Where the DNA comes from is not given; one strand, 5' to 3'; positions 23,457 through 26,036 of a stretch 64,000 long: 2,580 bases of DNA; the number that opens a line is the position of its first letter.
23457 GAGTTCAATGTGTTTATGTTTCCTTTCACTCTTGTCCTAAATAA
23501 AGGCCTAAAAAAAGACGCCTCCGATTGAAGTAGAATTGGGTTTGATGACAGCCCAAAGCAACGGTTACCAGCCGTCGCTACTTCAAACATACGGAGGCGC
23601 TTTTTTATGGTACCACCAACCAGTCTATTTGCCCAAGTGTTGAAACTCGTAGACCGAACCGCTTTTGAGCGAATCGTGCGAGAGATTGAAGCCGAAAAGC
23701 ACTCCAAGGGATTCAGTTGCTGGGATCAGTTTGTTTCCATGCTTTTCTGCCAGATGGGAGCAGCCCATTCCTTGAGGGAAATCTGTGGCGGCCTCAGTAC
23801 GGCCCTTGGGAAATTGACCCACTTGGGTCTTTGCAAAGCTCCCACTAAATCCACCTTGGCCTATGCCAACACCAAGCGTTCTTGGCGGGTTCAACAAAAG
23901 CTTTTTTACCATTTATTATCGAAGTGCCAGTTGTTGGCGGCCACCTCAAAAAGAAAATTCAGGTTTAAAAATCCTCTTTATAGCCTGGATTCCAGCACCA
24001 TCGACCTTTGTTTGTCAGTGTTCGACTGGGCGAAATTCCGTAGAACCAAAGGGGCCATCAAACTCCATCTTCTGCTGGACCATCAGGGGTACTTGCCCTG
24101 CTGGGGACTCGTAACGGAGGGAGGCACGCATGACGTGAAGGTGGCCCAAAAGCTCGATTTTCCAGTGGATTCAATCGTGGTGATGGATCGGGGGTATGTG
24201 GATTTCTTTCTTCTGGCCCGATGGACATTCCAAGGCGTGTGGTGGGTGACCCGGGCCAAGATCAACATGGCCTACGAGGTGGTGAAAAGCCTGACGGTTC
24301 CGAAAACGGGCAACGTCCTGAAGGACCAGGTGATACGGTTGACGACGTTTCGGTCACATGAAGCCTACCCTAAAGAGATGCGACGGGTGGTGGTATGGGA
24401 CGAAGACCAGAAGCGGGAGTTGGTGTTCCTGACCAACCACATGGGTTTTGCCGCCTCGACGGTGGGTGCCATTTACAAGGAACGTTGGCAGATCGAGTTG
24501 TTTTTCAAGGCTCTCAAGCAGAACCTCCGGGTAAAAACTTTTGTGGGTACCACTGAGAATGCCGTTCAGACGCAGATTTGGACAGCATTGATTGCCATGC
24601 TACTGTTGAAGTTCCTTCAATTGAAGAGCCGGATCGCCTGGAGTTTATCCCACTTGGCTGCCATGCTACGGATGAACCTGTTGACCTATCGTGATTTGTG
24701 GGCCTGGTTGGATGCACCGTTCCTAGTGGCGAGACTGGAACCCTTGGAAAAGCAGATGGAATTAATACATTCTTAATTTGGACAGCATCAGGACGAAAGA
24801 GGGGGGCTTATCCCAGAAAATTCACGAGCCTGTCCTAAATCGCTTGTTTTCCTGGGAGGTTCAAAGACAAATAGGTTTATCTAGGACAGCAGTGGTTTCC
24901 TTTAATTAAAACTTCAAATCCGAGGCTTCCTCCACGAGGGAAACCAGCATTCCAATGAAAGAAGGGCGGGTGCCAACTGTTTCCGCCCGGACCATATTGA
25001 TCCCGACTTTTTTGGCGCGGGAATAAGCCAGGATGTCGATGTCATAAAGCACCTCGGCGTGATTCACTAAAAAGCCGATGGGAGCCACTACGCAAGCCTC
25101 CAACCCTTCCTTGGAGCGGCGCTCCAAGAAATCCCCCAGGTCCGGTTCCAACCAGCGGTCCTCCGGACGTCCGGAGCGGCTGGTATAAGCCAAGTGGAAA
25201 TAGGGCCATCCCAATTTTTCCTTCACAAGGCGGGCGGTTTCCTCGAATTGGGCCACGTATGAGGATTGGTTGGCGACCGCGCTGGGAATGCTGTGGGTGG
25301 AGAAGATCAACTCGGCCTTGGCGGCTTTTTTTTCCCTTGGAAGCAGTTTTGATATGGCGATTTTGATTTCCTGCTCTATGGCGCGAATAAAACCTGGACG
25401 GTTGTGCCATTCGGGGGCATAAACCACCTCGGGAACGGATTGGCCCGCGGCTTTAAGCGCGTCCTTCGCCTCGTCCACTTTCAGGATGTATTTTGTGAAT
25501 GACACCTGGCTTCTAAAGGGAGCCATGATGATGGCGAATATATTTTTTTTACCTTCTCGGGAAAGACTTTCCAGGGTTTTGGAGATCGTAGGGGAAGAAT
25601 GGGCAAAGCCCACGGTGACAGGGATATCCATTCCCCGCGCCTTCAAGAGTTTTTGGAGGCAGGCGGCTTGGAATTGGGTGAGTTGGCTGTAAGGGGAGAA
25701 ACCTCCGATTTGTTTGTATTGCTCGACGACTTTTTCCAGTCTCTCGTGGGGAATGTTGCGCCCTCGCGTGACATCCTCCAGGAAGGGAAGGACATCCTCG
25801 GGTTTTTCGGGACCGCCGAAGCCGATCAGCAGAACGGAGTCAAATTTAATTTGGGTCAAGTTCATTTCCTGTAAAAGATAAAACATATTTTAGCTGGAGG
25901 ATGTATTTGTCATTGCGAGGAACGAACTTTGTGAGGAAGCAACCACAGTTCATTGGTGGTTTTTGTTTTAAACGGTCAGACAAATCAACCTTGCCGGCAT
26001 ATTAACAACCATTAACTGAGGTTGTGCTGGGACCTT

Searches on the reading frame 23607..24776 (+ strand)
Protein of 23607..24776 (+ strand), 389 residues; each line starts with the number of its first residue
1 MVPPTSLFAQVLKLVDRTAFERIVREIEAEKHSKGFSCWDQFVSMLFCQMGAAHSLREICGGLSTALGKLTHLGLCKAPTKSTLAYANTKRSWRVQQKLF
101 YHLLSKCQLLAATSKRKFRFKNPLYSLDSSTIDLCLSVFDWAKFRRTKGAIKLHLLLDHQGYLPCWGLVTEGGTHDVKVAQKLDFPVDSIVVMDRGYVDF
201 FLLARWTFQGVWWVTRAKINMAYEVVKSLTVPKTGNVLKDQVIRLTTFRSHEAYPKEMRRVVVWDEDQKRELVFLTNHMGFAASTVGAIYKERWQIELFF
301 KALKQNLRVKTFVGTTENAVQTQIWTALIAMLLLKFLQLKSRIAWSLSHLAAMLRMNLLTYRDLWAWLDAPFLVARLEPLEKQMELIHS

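Call 3: search_protein_families(library=pfam, proteins=[window:23607-24776:+], max_evalue=0.01)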
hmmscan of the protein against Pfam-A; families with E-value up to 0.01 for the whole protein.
window:23607-24776:+ (389 aa): 4 families
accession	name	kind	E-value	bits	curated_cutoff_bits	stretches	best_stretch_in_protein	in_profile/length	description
PF14294.11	DUF4372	-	3.6e-24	85.2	25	1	6-75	4-73/74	Domain of unknown function (DUF4372)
PF01609.27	DDE_Tnp_1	-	3.4e-23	82.9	23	1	124-333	6-200/200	Transposase DDE domain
PF13612.12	DDE_Tnp_1_3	-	0.0001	22.8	27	1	151-227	46-121/155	Transposase DDE domain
PF13701.12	DDE_Tnp_1_4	-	0.0057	15.4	34.7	1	253-340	286-376/435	Transposase DDE domain group 1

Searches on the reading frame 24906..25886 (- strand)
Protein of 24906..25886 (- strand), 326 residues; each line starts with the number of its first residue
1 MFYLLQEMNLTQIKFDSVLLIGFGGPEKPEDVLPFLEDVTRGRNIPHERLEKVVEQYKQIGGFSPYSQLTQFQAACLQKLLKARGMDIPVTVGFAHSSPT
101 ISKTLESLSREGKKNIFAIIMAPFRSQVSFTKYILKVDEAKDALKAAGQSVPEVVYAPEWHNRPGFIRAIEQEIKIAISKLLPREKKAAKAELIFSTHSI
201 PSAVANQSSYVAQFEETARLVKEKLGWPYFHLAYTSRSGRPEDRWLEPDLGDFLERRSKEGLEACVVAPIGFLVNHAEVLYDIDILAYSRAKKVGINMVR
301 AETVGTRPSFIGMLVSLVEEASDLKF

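Call 3: search_protein_families(library=pfam, proteins=[window:24906-25886:-], max_evalue=0.01)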
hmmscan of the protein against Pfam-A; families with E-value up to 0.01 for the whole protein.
window:24906-25886:- (326 aa): 1 family
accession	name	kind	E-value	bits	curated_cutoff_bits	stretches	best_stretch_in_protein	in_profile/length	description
PF00762.24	Ferrochelatase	-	6.1e-72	242.7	27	1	17-321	3-316/317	Ferrochelatase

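Call 4: search_protein_families(library=ncbifam, proteins=[window:24906-25886:-], max_evalue=0.01)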
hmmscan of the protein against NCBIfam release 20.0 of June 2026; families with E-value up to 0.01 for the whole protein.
window:24906-25886:- (326 aa): 3 families
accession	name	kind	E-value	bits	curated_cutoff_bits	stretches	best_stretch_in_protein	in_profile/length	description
NF000689.1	PRK00035.2-1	equivalog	1.2e-81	274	408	1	14-321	1-310/311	ferrochelatase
NF009095.0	PRK12435.1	subfamily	7.4e-47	160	455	1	18-321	7-306/311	ferrochelatase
TIGR00109.1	hemH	equivalog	2.5e-46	158.6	124.6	1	17-320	7-319/322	ferrochelatase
